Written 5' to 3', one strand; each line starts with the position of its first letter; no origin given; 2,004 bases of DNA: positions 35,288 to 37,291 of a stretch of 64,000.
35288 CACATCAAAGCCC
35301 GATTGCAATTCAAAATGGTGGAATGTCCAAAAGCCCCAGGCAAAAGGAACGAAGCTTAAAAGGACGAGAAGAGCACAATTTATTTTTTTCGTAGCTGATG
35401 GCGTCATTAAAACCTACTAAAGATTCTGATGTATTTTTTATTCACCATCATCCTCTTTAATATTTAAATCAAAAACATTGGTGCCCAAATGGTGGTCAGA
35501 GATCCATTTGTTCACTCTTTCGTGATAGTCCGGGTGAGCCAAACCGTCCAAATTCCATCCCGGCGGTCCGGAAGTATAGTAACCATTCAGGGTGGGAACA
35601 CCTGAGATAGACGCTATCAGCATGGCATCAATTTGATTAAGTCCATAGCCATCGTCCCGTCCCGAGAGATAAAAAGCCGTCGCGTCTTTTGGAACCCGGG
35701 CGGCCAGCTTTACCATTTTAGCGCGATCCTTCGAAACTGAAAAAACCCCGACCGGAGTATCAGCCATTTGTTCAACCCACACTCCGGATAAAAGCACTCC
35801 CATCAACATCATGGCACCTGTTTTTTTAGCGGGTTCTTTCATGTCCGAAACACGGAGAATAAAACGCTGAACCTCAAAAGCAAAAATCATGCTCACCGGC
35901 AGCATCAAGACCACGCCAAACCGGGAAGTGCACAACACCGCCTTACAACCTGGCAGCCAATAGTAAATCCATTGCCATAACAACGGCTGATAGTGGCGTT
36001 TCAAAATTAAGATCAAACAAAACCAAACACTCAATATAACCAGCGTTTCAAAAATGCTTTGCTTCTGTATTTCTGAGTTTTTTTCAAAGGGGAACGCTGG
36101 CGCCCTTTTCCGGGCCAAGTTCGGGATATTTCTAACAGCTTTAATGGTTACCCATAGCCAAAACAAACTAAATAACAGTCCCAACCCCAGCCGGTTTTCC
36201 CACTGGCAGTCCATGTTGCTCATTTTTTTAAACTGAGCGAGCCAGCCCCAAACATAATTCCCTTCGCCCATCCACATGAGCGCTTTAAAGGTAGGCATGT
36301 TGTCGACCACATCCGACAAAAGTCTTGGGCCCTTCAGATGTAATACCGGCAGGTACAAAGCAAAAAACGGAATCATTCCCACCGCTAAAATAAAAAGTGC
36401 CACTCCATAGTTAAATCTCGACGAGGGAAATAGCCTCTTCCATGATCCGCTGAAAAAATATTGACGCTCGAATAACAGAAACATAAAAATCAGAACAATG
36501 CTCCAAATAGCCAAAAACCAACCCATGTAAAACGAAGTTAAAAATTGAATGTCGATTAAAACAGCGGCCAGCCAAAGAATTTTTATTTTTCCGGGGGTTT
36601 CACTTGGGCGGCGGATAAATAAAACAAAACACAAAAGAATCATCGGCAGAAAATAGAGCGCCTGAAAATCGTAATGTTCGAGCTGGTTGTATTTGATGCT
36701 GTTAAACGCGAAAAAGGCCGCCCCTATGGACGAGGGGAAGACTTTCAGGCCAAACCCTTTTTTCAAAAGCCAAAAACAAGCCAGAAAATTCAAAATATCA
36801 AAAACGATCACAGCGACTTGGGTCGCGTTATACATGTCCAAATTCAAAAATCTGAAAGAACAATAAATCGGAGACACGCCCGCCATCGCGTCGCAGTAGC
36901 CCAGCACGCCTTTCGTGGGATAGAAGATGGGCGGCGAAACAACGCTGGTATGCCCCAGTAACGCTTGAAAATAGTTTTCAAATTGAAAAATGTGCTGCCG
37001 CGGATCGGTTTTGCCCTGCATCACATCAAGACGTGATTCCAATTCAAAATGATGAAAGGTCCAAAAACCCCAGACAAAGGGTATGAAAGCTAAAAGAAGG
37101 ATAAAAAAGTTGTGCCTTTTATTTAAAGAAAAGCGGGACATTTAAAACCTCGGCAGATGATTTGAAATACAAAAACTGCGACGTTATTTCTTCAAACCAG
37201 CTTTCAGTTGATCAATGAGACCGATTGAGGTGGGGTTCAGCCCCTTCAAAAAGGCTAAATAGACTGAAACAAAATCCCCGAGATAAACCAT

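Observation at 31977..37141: Three tandem, diverged ~570-aa polytopic paralogues (GT-C-like) embedded in the GDP-mannose supply genes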

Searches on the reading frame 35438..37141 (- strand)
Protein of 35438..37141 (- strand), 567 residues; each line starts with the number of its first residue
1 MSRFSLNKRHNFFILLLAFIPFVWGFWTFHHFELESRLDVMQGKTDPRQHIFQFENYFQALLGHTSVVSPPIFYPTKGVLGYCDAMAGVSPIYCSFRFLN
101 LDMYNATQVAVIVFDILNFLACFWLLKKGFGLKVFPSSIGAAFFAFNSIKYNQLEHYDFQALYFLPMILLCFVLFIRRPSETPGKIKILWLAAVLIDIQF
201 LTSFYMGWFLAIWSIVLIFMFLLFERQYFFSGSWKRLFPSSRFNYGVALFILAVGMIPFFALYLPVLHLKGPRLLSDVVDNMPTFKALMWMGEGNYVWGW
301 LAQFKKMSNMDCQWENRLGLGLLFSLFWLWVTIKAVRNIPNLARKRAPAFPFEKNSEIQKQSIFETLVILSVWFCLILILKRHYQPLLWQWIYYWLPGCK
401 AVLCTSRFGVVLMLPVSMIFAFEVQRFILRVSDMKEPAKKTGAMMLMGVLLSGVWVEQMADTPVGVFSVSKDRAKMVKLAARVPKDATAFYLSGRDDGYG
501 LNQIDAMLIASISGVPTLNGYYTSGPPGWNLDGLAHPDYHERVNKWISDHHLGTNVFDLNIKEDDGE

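Call 4: search_protein_families(library=pfam, proteins=[window:35438-37141:-], max_evalue=1)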
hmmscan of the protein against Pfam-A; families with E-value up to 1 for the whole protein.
window:35438-37141:- (567 aa): 0 families

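Call 5: search_protein_families(library=ncbifam, proteins=[window:35438-37141:-], max_evalue=1)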
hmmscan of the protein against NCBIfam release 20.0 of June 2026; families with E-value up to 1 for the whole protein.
window:35438-37141:- (567 aa): 0 families

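Call 6: find_homologous_proteins(query=window:35438-37141:-, max_evalue=0.001)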
Query window:35438-37141:- (567 aa): 10 proteins with E <= 0.001 among 8000 candidates.
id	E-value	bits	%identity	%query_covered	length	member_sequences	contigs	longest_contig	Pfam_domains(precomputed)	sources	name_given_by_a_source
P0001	0.0e+0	1321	100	100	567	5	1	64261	-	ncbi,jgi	-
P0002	2.8e-294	996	76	99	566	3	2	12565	-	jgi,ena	jgi:hypothetical protein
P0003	5.7e-288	975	74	100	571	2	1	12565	-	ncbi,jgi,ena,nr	ncbi:MAG TPA: hypothetical protein VK791_02865 [bacterium]|jgi:hypothetical protein|nr:hypothetical 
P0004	5.5e-104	367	36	95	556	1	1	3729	-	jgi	jgi:hypothetical protein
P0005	1.2e-35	141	28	82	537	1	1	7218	-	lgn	-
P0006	1.8e-27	114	27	94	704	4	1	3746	PF22895.3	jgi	jgi:hypothetical protein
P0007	8.3e-27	112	26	89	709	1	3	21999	PF22895.3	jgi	jgi:hypothetical protein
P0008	6.5e-26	109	26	92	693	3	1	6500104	-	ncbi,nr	ncbi:hypothetical protein [Desulfomonile tiedjei]|nr:hypothetical protein [Desulfomonile tiedjei]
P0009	3.7e-23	100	25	91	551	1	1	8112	-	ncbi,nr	ncbi:MAG: hypothetical protein C5B58_04080 [Acidobacteria bacterium]|nr:MAG: hypothetical protein C5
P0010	3.0e-15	74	25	85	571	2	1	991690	-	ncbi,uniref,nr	ncbi:hypothetical protein [Sphingomonas sp. CARO-RG-8B-R24-01]|uniref:hypothetical protein n=1 Tax=S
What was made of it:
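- Tried and rejected: The word-indexed homology search suggested a tiny family of 10 hits (call 6).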

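Call 7: search_solved_structures(query=window:35438-37141:-, max_evalue=10)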
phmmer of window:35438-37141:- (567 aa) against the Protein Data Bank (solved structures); distinct sequences matched with E-value up to 10: 11.
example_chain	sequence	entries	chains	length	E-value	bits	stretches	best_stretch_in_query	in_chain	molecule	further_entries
9fzq_B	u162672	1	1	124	0.023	16.6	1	458-503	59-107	CA9871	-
7kjh_A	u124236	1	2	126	0.043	15.7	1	446-502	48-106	Nanobody B9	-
8rwf_C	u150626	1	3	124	0.11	14.4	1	424-496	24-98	Sap binding Nanobody 692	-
8g8w_B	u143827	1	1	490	0.19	13.6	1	458-504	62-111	Pro-macrobody 71, Maltose/maltodextrin-binding periplasmic protein chimera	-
1sjx_A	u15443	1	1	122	0.51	12.1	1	420-496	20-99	immunoglobulin VH domain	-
7p5w_K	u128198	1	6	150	0.67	11.8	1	459-505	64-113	synthetic nanobody Sb2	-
6lr7_B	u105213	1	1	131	0.69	11.7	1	459-504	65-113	Nanobody LaG16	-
8sfs_D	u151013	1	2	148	0.83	11.4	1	459-504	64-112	LaG16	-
7sah_B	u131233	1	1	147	0.87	11.4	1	459-504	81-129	LaG16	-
9eba_E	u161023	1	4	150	1.2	10.9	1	450-502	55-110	Sybody57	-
8rtf_G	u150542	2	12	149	1.4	10.7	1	456-500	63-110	Camelid single-domain antibody 42 (sdAb42)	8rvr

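Call 8: search_protein_families(library=pfam, proteins=[P0004, P0005, P0006, P0007, P0008, P0009, P0010], max_evalue=1)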
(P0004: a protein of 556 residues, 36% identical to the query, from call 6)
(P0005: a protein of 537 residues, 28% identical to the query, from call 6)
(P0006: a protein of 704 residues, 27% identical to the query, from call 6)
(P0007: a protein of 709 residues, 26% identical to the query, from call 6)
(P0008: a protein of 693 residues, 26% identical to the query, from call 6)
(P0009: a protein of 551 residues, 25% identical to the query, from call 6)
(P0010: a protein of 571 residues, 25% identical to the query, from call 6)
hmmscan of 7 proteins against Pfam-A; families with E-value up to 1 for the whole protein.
P0004 (556 aa): 0 families

P0005 (537 aa): 2 families
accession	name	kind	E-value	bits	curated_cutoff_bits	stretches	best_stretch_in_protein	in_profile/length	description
PF09586.16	YfhO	-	0.017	14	28.5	1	195-266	169-239/835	Bacterial membrane protein YfhO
PF07694.17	5TM-5TMR_LYT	-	0.031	14.3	24.6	1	326-408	92-168/169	5TMR of 5TMR-LYT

P0006 (704 aa): 1 family
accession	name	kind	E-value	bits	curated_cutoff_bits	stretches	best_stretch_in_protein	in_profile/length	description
PF22895.2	DUF7024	-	6.5e-06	26.5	24.4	1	585-697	29-140/145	Domain of unknown function (DUF7024)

P0007 (709 aa): 2 families
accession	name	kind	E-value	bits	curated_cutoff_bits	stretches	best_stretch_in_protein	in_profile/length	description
PF22895.2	DUF7024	-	3.1e-06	27.5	24.4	1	592-708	28-143/145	Domain of unknown function (DUF7024)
PF05751.16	FixH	-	0.4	11.1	23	1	607-683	59-137/150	FixH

P0008 (693 aa): 0 families

P0009 (551 aa): 0 families

P0010 (571 aa): 1 family
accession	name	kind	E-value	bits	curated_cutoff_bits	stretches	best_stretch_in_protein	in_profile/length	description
PF09586.16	YfhO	-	0.0023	16.8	28.5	1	203-270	171-235/835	Bacterial membrane protein YfhO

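Call 12: search_solved_structures(query=A2, max_evalue=10, show_alignments=2)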
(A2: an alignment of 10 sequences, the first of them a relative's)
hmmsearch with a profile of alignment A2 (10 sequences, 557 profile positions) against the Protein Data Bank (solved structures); distinct sequences matched with E-value up to 10: 0.

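Call 20: predict_structure(alignment_id=A2)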
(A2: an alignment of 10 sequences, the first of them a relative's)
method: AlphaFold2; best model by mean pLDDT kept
length: 567 residues; sequences in the alignment: 10
mean_pLDDT: 79.0   pTM: 0.84
mean pLDDT of the five models: 79.0, 76.6, 74.5, 73.9, 71.9
residues with pLDDT >= 90: 138; 70-90: 295; 50-70: 121; < 50: 13
segments of 3 or more residues with pLDDT < 50: 1-4, 565-567
pLDDT, mean of each block of 10 residues (from residue 1): 56 81 85 86 76 92 90 88 78 95 92 90 91 90 81 56 86 78 80 88 71 72 61 58 76 85 77 71 74 72 67 63 86 84 58 58 81 81 62 67 62 86 89 89 90 81 77 92 95 72 89 93 76 83 94 93 56
secondary structure, 60 per line:
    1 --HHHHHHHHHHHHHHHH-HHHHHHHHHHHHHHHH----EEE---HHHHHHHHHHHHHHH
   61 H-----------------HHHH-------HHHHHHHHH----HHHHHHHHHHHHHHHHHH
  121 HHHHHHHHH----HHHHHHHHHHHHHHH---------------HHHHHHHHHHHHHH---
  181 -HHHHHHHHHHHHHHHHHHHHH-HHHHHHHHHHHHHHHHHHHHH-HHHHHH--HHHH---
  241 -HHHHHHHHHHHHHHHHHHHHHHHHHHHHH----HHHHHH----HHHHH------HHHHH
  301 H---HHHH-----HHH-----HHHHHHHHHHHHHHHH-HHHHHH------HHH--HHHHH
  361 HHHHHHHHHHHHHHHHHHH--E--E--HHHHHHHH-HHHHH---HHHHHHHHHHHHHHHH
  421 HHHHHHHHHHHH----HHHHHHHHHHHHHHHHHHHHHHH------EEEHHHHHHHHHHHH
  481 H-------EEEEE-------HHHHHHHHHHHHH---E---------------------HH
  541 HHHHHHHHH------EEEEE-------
elements in order: H3-18 H20-35 E40-42 H46-61 H79-82 H90-98 H103-129 H134-148 H164-177 H182-202 H204-224 H226-231 H234-237 H242-270 H275-280 H285-289 H296-301 H305-308 H322-337 H339-344 H356-379 H388-395 H397-401 H405-432 H437-459 E466-468 H469-481 E489-493 H501-513 H539-549 E556-560

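Call 22: search_protein_representatives(alignment_id=A2)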
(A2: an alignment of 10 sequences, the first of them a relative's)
Query: 10 sequences, 557 profile positions. Proteins with E-value up to 0.001 (for the whole library): 8738; up to 1e-10: 5593; up to 1e-30: 2504. The best 150 are listed.
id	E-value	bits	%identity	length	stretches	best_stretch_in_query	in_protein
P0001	3.2e-244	828.2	-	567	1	1-556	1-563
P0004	8.0e-219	744.3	-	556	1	10-556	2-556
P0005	2.5e-175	600.8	-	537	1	1-552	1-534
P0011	4.6e-165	566.9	-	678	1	15-555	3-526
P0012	4.6e-145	500.8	-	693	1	12-552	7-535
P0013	9.2e-142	490.0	-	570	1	8-554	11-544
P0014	5.1e-137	474.3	-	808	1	8-554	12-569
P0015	7.8e-137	473.7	-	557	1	16-554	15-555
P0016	4.2e-133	461.4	-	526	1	42-546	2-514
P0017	7.4e-133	460.6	-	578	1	9-555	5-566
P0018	4.3e-132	458.0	-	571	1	6-555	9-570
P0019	4.8e-132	457.9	-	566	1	11-554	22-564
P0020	3.0e-131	455.3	-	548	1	11-552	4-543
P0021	7.8e-131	453.9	-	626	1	13-554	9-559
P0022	4.8e-130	451.3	-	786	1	9-554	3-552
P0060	3.3e-116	405.6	-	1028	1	11-555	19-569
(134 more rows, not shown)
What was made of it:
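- Tried and rejected: The exhaustive HMMER search overturned that (call 22).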

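Call 23: fold_search(model_id=the predicted structure, library=pdb)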
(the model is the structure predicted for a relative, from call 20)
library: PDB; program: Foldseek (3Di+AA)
matches with E <= 10: 229; with E <= 0.001: 16
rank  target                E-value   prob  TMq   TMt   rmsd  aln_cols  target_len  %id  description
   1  6ezn_F                3.0e-07  1.00  0.51  0.45  14.6       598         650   14  Cryo-EM structure of the yeast oligosaccharyltransferase (OST) complex (released 2018-01-17)
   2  6ftg_5                5.9e-07  1.00  0.51  0.46  15.5       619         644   14  Subtomogram average of OST-containing ribosome-translocon complexes from canine rough microsomal membranes (released 2018-03-21)
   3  9n9j_I                7.0e-07  1.00  0.48  0.40  13.1       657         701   11  Structure of a GRP94 folding intermediate engaged with a CCDC134- and FKBP11-bound secretory translocon (released 2025-11-19)
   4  8agc_A                1.6e-06  1.00  0.49  0.41  18.4       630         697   15  Structure of yeast oligosaccharylransferase complex with lipid-linked oligosaccharide and non-acceptor peptide bound (released 2022-12-07)
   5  6s7t_A                3.4e-06  1.00  0.47  0.39  18.1       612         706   16  Cryo-EM structure of human oligosaccharyltransferase complex OST-B (released 2019-12-18)
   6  6c26_A                8.5e-06  1.00  0.54  0.48  13.6       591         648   14  The Cryo-EM structure of a eukaryotic oligosaccharyl transferase complex (released 2018-01-31)
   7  6s7o_A                9.6e-06  1.00  0.52  0.46  13.0       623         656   13  Cryo-EM structure of human oligosaccharyltransferase complex OST-A (released 2019-12-18)
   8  8agb_A                2.2e-05  1.00  0.52  0.47  13.2       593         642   13  Structure of yeast oligosaccharylransferase complex with lipid-linked oligosaccharide bound (released 2022-12-07)
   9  6gxc_A                6.4e-05  1.00  0.46  0.38  11.0       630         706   12  Bacterial oligosaccharyltransferase PglB in complex with an inhibitory peptide and a reactive lipid-linked oligosaccha (released 2018-11-14)
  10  7e9s_A                9.0e-05  1.00  0.48  0.33  18.1       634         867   13  Archaeal oligosaccharyltransferase AglB from Archaeoglobus fulgidus in complex with an inhibitory peptide and a dolich (released 2021-09-08)
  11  3waj                  2.0e-04  1.00  0.47  0.35  15.3       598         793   11  Crystal structure of the Archaeoglobus fulgidus oligosaccharyltransferase (O29867_ARCFU) complex with Zn and sulfate (released 2013-10-30)
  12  3rce_A                2.4e-04  1.00  0.44  0.37   9.8       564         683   12  Bacterial oligosaccharyltransferase PglB (released 2011-06-15)
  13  5ogl_A                2.4e-04  1.00  0.44  0.37  10.4       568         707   13  Structure of bacterial oligosaccharyltransferase PglB in complex with an acceptor peptide and an lipid-linked oligosac (released 2017-10-25)
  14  7zlh_A                2.5e-04  1.00  0.45  0.41  12.2       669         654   12  Cryo-EM structure of C-mannosyltransferase CeDPY19, in apo state, bound to CMT2-Fab and anti-Fab nanobody (released 2023-01-11)
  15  7zli_A                6.0e-04  1.00  0.47  0.42  12.4       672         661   11  Cryo-EM structure of C-mannosyltransferase CeDPY19, in complex with Dol25-P-Man and bound to CMT2-Fab and anti-Fab nan (released 2023-01-11)
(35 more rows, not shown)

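Call 27: search_protein_families(library=pfam, alignment_id=A4, max_evalue=0.01)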
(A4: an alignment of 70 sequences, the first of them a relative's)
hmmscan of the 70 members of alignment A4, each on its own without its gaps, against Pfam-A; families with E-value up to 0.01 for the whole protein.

A. member 1, P0001 (567 aa): 0 families

B. families by the number of members that match (of 70 scanned): 10 families
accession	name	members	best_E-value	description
PF13946.11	DUF4214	5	7.4e-17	Domain of unknown function (DUF4214)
PF16158.11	N_BRCA1_IG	3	8e-11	Ig-like domain from next to BRCA1 gene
PF22895.2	DUF7024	2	1.9e-06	Domain of unknown function (DUF7024)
PF04138.20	GtrA_DPMS_TM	1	3.5e-19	GtrA/DPMS, transmembrane domain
PF02018.23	CBM_4_9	1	9.7e-09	Carbohydrate binding domain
PF03419.18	Peptidase_U4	1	0.00045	Sporulation factor SpoIIGA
PF10989.13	DUF2808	1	0.00094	Protein of unknown function (DUF2808)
PF23441.1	SDR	1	0.0047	SDR-like rossmann domain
PF13231.12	PMT_2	1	0.0099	Dolichyl-phosphate-mannose-protein mannosyltransferase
PF09586.16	YfhO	1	0.01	Bacterial membrane protein YfhO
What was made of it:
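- On GT66 oligosaccharyltransferase (STT3/PglB/AglB): No Pfam STT3 hit (calls 4, 27).
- On YfhO (PF09586): Only sub-threshold hits in distant members (14-16.8 bits, E 0.002-0.017), all on the TM5-TM7 region (calls 8, 27).
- Sub-threshold YfhO and PMT_2 hits fall on the same region in several members (calls 8, 27). One more fusion is seen among 70 members (call 27).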

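Call 28: search_solved_structures(query=A4, max_evalue=10, show_alignments=2)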
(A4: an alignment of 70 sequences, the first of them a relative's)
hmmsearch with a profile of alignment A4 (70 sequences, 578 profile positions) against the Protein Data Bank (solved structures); distinct sequences matched with E-value up to 10: 0.
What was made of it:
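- On GT66 oligosaccharyltransferase (STT3/PglB/AglB): phmmer and two profile searches against all PDB sequences give no OST hit at E<=10 (calls 7, 12, 28).
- Closest known: Oligosaccharyltransferases STT3/PglB/AglB. Different: No sequence-level similarity (calls 7, 12, 28).
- There is no sequence-level match to any OST in the PDB (calls 7, 12, 28).
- Tried and rejected: phmmer and two profile searches against PDB sequences gave only noise (nanobodies) or nothing (calls 7, 12, 28).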

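Call 29: find_encoding_contigs(protein=P0002, flank=10000, max_places=3)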
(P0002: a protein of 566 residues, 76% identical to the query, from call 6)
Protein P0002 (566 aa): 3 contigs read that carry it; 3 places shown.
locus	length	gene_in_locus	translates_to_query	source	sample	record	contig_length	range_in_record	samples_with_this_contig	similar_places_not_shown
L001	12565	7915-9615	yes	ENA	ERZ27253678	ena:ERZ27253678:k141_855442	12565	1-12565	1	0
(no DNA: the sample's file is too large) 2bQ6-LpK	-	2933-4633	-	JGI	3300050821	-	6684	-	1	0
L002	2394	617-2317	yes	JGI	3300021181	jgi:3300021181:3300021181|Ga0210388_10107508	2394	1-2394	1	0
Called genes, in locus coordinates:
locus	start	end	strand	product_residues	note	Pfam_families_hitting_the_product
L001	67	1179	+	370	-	PF13439:Glyco_transf_4, PF00534:Glycos_transf_1, PF13692:Glyco_trans_1_4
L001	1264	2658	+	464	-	PF13727:CoA_binding_3, PF02397:Bac_transf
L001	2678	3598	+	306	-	PF00106:adh_short (faint), PF01073:3Beta_HSD, PF01370:Epimerase, PF02719:Polysacc_synt_2, PF04321:RmlD_sub_bind, PF13460:NAD_binding_10, PF16363:GDP_Man_Dehyd, PF07993:NAD_binding_4 (weak)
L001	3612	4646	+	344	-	PF00483:NTP_transferase, PF12804:NTP_transf_3, PF25084:LbH_EIF2B, PF00132:Hexapep (weak), PF24894:Hexapep_GlmU, PF25087:GMPPB_C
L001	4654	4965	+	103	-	PF00355:Rieske, PF13806:Rieske_2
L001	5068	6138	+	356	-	PF01380:SIS (weak), PF10432:bact-PGI_C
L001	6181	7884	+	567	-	-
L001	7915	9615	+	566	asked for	-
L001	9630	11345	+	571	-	-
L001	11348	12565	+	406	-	PF02878:PGM_PMM_I, PF02879:PGM_PMM_II, PF02880:PGM_PMM_III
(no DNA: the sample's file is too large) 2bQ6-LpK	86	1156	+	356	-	PF01380:SIS (weak), PF10432:bact-PGI_C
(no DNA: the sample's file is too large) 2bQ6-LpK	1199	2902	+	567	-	-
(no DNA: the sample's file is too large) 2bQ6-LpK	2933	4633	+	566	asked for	-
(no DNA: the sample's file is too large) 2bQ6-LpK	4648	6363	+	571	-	-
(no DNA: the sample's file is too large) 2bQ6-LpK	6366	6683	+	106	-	?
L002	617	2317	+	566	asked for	-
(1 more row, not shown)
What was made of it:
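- Checked: The same 567/566/571 triplet, in the same order, occurs on contigs from three other samples (call 29).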

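Call 30: find_encoding_contigs(protein=P0008, flank=10000, max_places=2)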
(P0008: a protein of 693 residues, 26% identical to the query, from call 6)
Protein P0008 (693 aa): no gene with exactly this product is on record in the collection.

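Call 31: find_encoding_contigs(protein=P0010, flank=10000, max_places=2)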
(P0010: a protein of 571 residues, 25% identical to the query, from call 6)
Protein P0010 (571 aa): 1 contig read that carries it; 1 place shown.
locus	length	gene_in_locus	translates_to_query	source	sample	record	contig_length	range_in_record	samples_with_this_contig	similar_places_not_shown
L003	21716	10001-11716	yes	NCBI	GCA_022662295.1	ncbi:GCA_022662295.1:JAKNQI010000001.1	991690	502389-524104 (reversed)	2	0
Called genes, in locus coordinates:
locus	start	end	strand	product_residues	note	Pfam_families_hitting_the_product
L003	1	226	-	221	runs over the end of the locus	-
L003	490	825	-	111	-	PF12840:HTH_20, PF12802:MarR_2 (weak)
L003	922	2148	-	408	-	PF00291:PALP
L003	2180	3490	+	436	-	PF00534:Glycos_transf_1, PF13692:Glyco_trans_1_4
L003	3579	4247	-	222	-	PF20582:UPF0758_N (weak), PF04002:RadC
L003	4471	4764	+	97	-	PF09527:ATPase_gene1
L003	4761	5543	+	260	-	PF00119:ATP-synt_A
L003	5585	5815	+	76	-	PF00137:ATP-synt_C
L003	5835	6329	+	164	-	PF02326:YMF19 (weak), PF00430:ATP-synt_B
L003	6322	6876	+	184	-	PF00430:ATP-synt_B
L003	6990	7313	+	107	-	-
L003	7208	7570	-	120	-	-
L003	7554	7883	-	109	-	-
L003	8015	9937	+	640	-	PF01541:GIY-YIG, PF27096:UvrC_M, PF02151:UVR (weak), PF22920:UvrC_RNaseH, PF08459:UvrC_RNaseH_dom, PF12826:HHH_2 (weak), PF14520:HHH_5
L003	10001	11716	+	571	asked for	-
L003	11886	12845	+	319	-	-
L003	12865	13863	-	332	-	PF00389:2-Hacid_dh, PF02826:2-Hacid_dh_C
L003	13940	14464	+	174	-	PF06347:SH3_4, PF08239:SH3_3 (faint), PF06347:SH3_4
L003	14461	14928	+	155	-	PF00583:Acetyltransf_1, PF13508:Acetyltransf_7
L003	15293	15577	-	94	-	-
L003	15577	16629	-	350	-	-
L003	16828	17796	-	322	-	PF20434:BD-FAE (faint), PF07859:Abhydrolase_3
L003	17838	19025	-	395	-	PF00108:Thiolase_N, PF02803:Thiolase_C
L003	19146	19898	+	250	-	PF06750:A24_N_bact, PF01478:Peptidase_A24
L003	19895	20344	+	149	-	-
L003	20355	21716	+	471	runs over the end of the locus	PF00171:Aldedh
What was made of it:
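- Many homologues sit in unrelated contexts, for example next to uvrC in L003 (call 31).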
